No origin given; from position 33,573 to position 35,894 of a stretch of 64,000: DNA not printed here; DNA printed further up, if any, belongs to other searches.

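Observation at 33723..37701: mtnP-mtnA translationally coupled to an aldolase-SDR fusion: candidate single-polypeptide DHAP shunt for methylthioadenosine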

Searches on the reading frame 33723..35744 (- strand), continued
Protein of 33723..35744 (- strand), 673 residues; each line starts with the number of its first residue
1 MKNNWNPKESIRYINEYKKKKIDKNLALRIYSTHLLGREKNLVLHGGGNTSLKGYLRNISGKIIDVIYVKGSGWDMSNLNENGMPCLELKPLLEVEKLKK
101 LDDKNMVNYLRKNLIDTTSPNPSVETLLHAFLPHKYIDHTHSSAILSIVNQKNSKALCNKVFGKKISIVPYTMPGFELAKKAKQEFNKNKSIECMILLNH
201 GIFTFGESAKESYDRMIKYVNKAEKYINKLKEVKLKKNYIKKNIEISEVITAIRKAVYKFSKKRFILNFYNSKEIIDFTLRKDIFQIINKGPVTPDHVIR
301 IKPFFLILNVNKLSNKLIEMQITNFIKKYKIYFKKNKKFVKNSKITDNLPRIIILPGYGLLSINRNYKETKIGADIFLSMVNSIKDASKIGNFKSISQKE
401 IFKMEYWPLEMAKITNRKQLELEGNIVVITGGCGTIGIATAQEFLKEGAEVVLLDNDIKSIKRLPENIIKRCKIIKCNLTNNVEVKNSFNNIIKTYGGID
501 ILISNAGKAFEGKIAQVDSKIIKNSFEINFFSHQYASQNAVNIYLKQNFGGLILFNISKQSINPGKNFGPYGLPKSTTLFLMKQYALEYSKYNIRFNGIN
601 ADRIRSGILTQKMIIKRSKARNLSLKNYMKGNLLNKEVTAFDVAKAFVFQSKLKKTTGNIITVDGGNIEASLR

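Call 23: find_encoding_contigs(protein=window:33723-35744:-, flank=10000, max_places=3)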
Protein window:33723-35744:- (673 aa): 13 contigs read that carry it; 3 places shown.
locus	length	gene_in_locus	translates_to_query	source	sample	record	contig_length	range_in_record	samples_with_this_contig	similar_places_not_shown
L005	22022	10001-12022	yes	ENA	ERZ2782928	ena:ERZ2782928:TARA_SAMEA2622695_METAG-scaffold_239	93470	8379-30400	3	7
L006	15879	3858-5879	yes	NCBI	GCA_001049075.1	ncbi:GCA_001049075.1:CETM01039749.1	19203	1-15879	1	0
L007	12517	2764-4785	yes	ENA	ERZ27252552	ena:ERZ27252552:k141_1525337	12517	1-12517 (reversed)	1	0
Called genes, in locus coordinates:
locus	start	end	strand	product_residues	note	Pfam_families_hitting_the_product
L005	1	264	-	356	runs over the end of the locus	PF03480:DctP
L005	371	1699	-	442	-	PF06808:DctM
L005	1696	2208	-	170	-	PF04290:DctQ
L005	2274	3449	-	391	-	PF00355:Rieske, PF00848:Ring_hydroxyl_A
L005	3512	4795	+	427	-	PF00557:Peptidase_M24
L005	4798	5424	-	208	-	PF01209:Ubie_methyltran (weak), PF13489:Methyltransf_23, PF05175:MTS (weak), PF07021:MetW (weak), PF13847:Methyltransf_31, PF08241:Methyltransf_11, PF08242:Methyltransf_12, PF13649:Methyltransf_25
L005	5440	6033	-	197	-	PF01810:LysE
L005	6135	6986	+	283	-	PF13593:SBF_like, PF01758:SBF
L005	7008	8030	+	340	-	PF05544:Pro_racemase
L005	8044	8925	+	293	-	PF01048:PNP_UDP_1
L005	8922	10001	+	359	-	PF01008:IF-2B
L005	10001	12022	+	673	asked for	PF00596:Aldolase_II, PF00106:adh_short, PF13561:adh_short_C2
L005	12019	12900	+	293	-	PF00892:EamA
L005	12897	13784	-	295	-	PF00348:polyprenyl_synt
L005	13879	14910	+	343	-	PF00478:IMPDH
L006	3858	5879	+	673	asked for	PF00596:Aldolase_II, PF00106:adh_short, PF13561:adh_short_C2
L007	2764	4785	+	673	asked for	PF00596:Aldolase_II, PF00106:adh_short, PF13561:adh_short_C2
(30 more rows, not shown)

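Call 25: search_protein_representatives(protein=window:33723-35744:-)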
Query: 673 residues. Proteins with E-value up to 0.001 (for the whole library): 33247; up to 1e-10: 3859; up to 1e-30: 699. The best 150 are listed.
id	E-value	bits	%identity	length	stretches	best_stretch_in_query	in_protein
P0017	5.6e-243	824.3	61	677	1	1-673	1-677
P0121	2.2e-186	637.3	48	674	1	1-673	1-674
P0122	1.7e-178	611.3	44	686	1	1-673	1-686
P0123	5.9e-176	602.9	43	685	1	2-673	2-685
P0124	2.2e-169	581.2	46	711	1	2-673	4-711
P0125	2.1e-167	574.6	46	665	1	1-673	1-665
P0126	9.2e-166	569.2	43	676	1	1-673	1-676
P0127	5.4e-163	560.1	43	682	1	2-673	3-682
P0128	4.3e-162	557.1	45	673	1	2-672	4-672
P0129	2.2e-159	548.2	39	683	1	1-670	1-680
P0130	5.6e-158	543.5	42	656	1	42-673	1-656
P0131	7.0e-156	536.6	40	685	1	4-672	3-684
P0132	7.0e-155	533.3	39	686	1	2-673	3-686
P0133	3.2e-154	531.1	39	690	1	1-670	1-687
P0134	1.5e-151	522.2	40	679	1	2-673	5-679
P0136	1.3e-140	486.1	37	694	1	5-670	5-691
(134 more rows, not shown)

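Call 26: find_encoding_contigs(protein=P0121, flank=7000, max_places=2)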
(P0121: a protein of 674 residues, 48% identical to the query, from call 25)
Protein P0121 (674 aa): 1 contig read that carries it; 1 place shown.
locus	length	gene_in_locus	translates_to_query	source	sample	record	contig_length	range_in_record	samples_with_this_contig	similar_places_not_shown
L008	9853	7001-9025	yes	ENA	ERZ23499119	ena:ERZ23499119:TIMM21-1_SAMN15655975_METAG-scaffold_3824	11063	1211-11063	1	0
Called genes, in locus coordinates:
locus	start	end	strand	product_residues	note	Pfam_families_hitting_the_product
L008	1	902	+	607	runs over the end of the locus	PF13522:GATase_6, PF13537:GATase_7, PF01380:SIS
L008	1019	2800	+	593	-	PF00664:ABC_membrane, PF00005:ABC_tran, PF02463:SMC_N (weak)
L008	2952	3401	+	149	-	PF11071:Nuc_deoxyri_tr3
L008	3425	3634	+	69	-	PF10985:DUF2805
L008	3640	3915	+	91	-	-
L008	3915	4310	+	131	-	PF11969:DcpS_C, PF01230:HIT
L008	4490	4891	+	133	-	-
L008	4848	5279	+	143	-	-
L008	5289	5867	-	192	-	PF02586:SRAP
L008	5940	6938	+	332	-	PF04055:Radical_SAM, PF13186:SPASM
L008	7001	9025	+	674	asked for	PF00596:Aldolase_II, PF00106:adh_short, PF13561:adh_short_C2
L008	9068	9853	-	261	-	?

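Call 27: find_encoding_contigs(protein=P0122, flank=7000, max_places=2)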
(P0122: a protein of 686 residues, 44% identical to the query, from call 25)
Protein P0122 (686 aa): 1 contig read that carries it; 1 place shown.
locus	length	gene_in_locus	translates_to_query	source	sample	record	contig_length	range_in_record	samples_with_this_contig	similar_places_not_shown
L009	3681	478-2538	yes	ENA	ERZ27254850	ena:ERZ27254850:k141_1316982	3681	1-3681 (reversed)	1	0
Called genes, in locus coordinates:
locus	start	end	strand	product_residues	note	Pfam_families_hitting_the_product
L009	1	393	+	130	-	?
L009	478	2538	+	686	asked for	PF00596:Aldolase_II, PF00106:adh_short, PF01370:Epimerase (weak), PF08659:KR (weak), PF13561:adh_short_C2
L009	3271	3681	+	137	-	?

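Call 28: find_encoding_contigs(protein=P0136, flank=7000, max_places=2)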
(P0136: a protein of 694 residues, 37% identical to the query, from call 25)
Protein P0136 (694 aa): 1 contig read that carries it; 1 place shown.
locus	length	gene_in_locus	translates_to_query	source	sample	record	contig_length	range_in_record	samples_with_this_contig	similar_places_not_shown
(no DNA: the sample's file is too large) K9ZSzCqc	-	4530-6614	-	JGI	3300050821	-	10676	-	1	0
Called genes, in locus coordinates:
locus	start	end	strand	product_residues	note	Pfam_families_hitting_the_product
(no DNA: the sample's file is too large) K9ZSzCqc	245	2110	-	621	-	PF23545:Zn_ribbon_HMPTM, PF04055:Radical_SAM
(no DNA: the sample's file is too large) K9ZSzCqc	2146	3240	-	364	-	PF00501:AMP-binding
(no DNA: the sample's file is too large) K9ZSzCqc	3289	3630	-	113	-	-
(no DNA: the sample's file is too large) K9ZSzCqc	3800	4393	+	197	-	-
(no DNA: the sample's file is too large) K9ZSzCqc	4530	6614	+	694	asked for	PF00596:Aldolase_II, PF00106:adh_short, PF08659:KR (weak), PF13561:adh_short_C2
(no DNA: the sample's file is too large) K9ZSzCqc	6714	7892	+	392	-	PF25919:BSH_CusB (faint), PF25984:BSH_YknX (weak), PF25881:HH_YBHG, PF25954:Beta-barrel_RND_2 (weak), PF25990:Beta-barrel_YknX (weak)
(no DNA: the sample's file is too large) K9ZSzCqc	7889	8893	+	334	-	PF00005:ABC_tran, PF13304:AAA_21 (weak)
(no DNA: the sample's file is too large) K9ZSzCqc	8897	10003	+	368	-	PF12679:ABC2_membrane_2, PF12698:ABC2_membrane_3, PF01061:ABC2_membrane, PF12730:ABC2_membrane_4 (weak)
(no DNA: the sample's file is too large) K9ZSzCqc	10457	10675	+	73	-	?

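Call 32: find_related_loci(query=A2, collection=genome_contigs, flank=8000)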
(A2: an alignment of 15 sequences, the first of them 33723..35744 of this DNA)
Query A2 (673 aa) in genome_contigs; peptide patterns used: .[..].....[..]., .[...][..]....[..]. (x = any residue, [..] = any of these).
600 stretches matched a pattern (row limit reached: there are more); 600 encode a relative of the query (tblastn E <= 1e-3); the best 80 are kept; 80 distinct loci.
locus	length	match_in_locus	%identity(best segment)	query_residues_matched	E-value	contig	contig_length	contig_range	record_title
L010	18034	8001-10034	46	1-673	0e+0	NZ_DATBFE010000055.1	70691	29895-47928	MAG: Reyranella sp. isolate SMAG_U3803 k141_1381826, whole genome shotgun sequence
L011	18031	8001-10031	50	1-673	0e+0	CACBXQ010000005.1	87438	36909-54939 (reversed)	uncultured Pelagibacteraceae bacterium isolate AG-359-P07 genome assembly, contig: AG-359-P07_NODE_5, whole genome shotg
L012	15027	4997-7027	44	1-673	0e+0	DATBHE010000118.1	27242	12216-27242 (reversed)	MAG TPA_asm: Pseudolabrys sp. isolate SMAG_U3856 k141_1504818, whole genome shotgun sequence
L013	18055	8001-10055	43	1-673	0e+0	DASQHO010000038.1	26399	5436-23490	MAG TPA_asm: Stellaceae bacterium isolate SMAG_U11835 k141_13679, whole genome shotgun sequence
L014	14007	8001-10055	45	1-673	0e+0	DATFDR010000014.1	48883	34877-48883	MAG TPA_asm: Rhizomicrobium sp. isolate SMAG_U8585 k141_2104046, whole genome shotgun sequence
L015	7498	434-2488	45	1-673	0e+0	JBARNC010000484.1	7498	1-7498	MAG: Pseudolabrys sp. isolate MFD10948_ilm_asm_bin10 k127_101889, whole genome shotgun sequence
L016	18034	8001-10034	45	1-673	0e+0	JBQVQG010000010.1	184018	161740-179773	MAG: Reyranella sp. isolate CZ0106C_1 NODE_10_length_184018_cov_6.332259, whole genome shotgun sequence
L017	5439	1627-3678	43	1-673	0e+0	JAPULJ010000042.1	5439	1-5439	MAG: Alphaproteobacteria bacterium isolate KW1-S21_141 KW1-S21_141_cg42, whole genome shotgun sequence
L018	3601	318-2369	45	1-673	0e+0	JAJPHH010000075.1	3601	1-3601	MAG: Alphaproteobacteria bacterium isolate Centralia_MAG_152 k107_31106600, whole genome shotgun sequence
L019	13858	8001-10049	45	1-672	0e+0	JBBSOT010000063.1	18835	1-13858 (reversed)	MAG: Hyphomicrobiales bacterium isolate LS6_sbin.38 LS6_sbin.38_K_1537510_L_18835_cov_10.6271, whole genome shotgun sequ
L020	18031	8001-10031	49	1-673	0e+0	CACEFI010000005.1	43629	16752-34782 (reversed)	uncultured Pelagibacteraceae bacterium isolate AG-390-M06 genome assembly, contig: AG-390-M06_NODE_5, whole genome shotg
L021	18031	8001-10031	51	1-673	0e+0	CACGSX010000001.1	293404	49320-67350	uncultured Pelagibacteraceae bacterium isolate AG-910-K02 genome assembly, contig: AG-910-K02_NODE_1, whole genome shotg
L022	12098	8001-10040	45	1-668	0e+0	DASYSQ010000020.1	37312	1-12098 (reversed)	MAG TPA_asm: Pseudolabrys sp. isolate SMAG_U4542 k141_1927532, whole genome shotgun sequence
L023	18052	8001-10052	45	1-673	0e+0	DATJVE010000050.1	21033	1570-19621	MAG TPA_asm: Pseudolabrys sp. isolate SMAG_U15064 k141_3803542, whole genome shotgun sequence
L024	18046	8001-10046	45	1-673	0e+0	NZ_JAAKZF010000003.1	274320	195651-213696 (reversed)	Allomesorhizobium camelthorni strain CCNWXJ 40-4 3, whole genome shotgun sequence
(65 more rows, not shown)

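Call 36: search_protein_families(library=pfam, proteins=[L001:1471-2742:+, L001:2739-3686:-, L001:3844-5112:+, L008:5940-6938:+])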
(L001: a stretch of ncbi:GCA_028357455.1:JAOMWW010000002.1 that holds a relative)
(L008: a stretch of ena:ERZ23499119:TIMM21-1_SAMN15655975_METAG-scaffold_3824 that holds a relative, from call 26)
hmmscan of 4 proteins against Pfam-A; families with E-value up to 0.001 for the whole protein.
L001:1471-2742:+ (423 aa): 2 families
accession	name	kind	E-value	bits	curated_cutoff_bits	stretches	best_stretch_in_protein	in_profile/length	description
PF01636.29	APH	-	2.5e-10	41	23.2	1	172-273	113-212/239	Phosphotransferase enzyme family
PF04655.20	APH_6_hur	-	0.00026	20.9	27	1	228-273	156-201/252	Aminoglycoside/hydroxyurea antibiotic resistance kinase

L001:2739-3686:- (315 aa): 2 families
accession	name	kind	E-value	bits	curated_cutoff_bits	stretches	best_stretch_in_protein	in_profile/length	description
PF01156.24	IU_nuc_hydro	-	5.7e-20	72.6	34.2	1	31-267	2-252/297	Inosine-uridine preferring nucleoside hydrolase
PF07632.16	Sde182_NH-like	-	2.6e-07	30.9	26.8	1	29-154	1-135/268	Cellulose-binding Sde182, nucleoside hydrolase-like domain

L001:3844-5112:+ (422 aa): 2 families
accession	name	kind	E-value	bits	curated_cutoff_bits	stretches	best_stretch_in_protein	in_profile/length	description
PF13416.11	SBP_bac_8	-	3.2e-30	106.3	27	1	44-341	3-261/279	Bacterial extracellular solute-binding protein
PF01547.30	SBP_bac_1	-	6.1e-29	102.4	26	1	41-324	11-302/307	Bacterial extracellular solute-binding protein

L008:5940-6938:+ (332 aa): 2 families
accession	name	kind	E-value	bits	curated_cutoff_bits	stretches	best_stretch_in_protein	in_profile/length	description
PF04055.27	Radical_SAM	-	3.8e-14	53.6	29.5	1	33-169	1-140/166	Radical SAM superfamily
PF13186.11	SPASM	-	5.2e-14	52.7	21.5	1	249-316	1-67/67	Iron-sulfur cluster-binding domain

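Call 37: search_dna_similar(query=window:33723-35744:-, collection=plasmids, mode=protein, max_rows=40, rows=spread)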
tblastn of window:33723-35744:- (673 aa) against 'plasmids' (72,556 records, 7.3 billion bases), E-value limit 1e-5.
Records with a match: 679; places in all: 773; records where one place covers at least 80% of the query: 279.
Best place of each record, by identity: <60% 679.
By first word of the organism name: Rhizobium 235; Sinorhizobium 72; Pantoea 44; Ensifer 21; Klebsiella 20; Rhodococcus 16; Bradyrhizobium 16; Shinella 15; Sphingobium 14; Aminobacter 12; and 98 more.
By predicted mobility (MOB-suite, as given by PLSDB): non-mobilizable 389; conjugative 153; mobilizable 137.
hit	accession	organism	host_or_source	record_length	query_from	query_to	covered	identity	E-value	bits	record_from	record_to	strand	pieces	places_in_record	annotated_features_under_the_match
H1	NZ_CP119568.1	Pararhizobium qamdonense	cell culture,soil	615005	1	673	100%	43.9%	7e-175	560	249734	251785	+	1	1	bifunctional aldolase/short-chain dehydrogenase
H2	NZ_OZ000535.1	Shinella sp. WSC3-e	-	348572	1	673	100%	42.3%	2e-170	548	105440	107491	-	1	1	bifunctional aldolase/short-chain dehydrogenase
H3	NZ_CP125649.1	Rhizobium sp. BT04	Phaseolus vulgaris,Pure culture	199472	1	673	100%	37.5%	1e-146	479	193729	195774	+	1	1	bifunctional aldolase/short-chain dehydrogenase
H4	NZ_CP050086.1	Rhizobium leguminosarum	Trifolium pratense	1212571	1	673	100%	36.9%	3e-145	475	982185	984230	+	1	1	record has no annotation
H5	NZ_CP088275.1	Phyllobacterium sp. T1293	Melilotus albus,Cell culture,root nodule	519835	1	673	100%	27.8%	6e-69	252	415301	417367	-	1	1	bifunctional rhamnulose-1-phosphate aldolase/short-chain dehydrogenase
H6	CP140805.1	Rhizobium johnstonii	Trifolium pratense,whole organism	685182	30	673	93%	28.9%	5e-58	252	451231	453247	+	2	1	none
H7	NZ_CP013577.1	Rhizobium phaseoli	Phaseolus vulgaris,Whole ...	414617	30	673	96%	28.0%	3e-65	241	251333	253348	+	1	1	bifunctional rhamnulose-1-phosphate aldolase/short-chain dehydrogenase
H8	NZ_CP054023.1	Rhizobium indicum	Pisum sativum l. (pea),Pure culture,Pea ...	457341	30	673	96%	28.0%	3e-64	238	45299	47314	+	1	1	bifunctional rhamnulose-1-phosphate aldolase/short-chain dehydrogenase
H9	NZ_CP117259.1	Rhizobium tumorigenes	Rubus sp.,pure bacterial culture,Aerial ...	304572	30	673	96%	28.0%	1e-60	228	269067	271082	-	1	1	bifunctional rhamnulose-1-phosphate aldolase/short-chain dehydrogenase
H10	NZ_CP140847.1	Rhizobium johnstonii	Trifolium pratense,whole organism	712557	30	673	96%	27.9%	9e-64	237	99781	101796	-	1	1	bifunctional rhamnulose-1-phosphate aldolase/short-chain dehydrogenase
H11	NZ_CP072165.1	Rhizobium sp. B21/90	Himalayan blackberry,cell culture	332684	30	673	96%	27.9%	3e-60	226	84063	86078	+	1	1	bifunctional rhamnulose-1-phosphate aldolase/short-chain dehydrogenase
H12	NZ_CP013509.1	Rhizobium sp. N1341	Phaseolus vulgaris,Whole ...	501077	30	673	96%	27.7%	3e-63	235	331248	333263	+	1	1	bifunctional rhamnulose-1-phosphate aldolase/short-chain dehydrogenase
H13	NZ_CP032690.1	Rhizobium sp. CCGE532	Phaseolus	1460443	30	673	96%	27.7%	3e-61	229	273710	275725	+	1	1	record has no annotation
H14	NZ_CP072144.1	Rhizobium sp. L51/94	Blueberry,cell culture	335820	30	673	96%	27.6%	2e-59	224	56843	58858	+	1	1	bifunctional rhamnulose-1-phosphate aldolase/short-chain dehydrogenase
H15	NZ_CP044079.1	Paracoccus yeei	Homo sapiens,clinical isolate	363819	30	673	96%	27.0%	4e-63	235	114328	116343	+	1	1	bifunctional rhamnulose-1-phosphate aldolase/short-chain dehydrogenase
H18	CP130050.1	Sinorhizobium meliloti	Medicago,Cell culture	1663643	1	414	62%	34.7%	2e-72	262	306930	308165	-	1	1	class II aldolase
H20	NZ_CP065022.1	Sinorhizobium meliloti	Medicago sativa subsp. varia (Martyn) ...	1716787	1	414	62%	34.2%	3e-71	259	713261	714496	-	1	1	none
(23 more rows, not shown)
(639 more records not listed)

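Call 38: get_annotated_region(hit=H1, flank=9000)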
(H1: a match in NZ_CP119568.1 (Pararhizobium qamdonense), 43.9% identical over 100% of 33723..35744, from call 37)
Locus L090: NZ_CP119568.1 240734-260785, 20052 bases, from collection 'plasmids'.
description: Pararhizobium qamdonense strain T808 plasmid p3, complete sequence
organism: Pararhizobium qamdonense (NCBI taxid 3031126)
taxonomy: Bacteria; Pseudomonadota; Alphaproteobacteria; Hyphomicrobiales; Rhizobiaceae; Pararhizobium; Pararhizobium qamdonense
host: -; source: cell culture,soil; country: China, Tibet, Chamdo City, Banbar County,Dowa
typing (MOB-suite, as given by PLSDB): conjugative; relaxase MOBQ; mating-pair formation MPF_T
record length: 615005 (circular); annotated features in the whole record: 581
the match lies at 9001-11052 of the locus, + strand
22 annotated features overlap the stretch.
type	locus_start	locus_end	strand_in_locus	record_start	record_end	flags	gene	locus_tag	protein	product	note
CDS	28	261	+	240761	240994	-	rpsU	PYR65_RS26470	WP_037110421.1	30S ribosomal protein S21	GO:0006412 - translation [Evidence IEA]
CDS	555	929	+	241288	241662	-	-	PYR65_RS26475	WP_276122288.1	helix-turn-helix transcriptional regulator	-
CDS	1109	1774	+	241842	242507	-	-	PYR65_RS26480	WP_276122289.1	hypothetical protein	-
CDS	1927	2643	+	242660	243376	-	-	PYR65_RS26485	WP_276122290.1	hypothetical protein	-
CDS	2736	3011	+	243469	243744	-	-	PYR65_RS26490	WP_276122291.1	hypothetical protein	-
CDS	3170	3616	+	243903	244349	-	-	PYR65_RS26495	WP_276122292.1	acyl-CoA thioesterase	-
CDS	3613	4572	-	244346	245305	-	-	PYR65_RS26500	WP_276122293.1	LysR family transcriptional regulator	GO:0006355 - regulation of DNA-templated transcription [Evidence IEA]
CDS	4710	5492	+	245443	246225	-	-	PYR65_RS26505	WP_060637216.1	ABC transporter substrate-binding protein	-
CDS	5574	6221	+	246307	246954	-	-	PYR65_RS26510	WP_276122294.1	amino acid ABC transporter permease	GO:0006865 - amino acid transport [Evidence IEA]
CDS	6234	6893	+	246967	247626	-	-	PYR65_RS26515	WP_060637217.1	amino acid ABC transporter permease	GO:0006865 - amino acid transport [Evidence IEA]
CDS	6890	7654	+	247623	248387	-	-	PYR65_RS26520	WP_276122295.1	amino acid ABC transporter ATP-binding protein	-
CDS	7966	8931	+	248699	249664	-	-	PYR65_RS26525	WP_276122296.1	sugar-binding transcriptional regulator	-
CDS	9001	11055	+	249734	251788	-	-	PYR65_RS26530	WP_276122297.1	bifunctional aldolase/short-chain dehydrogenase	-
CDS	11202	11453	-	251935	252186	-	-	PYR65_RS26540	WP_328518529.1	type II toxin-antitoxin system VapB family antitoxin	-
CDS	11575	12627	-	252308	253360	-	-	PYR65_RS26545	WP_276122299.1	substrate-binding domain-containing protein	-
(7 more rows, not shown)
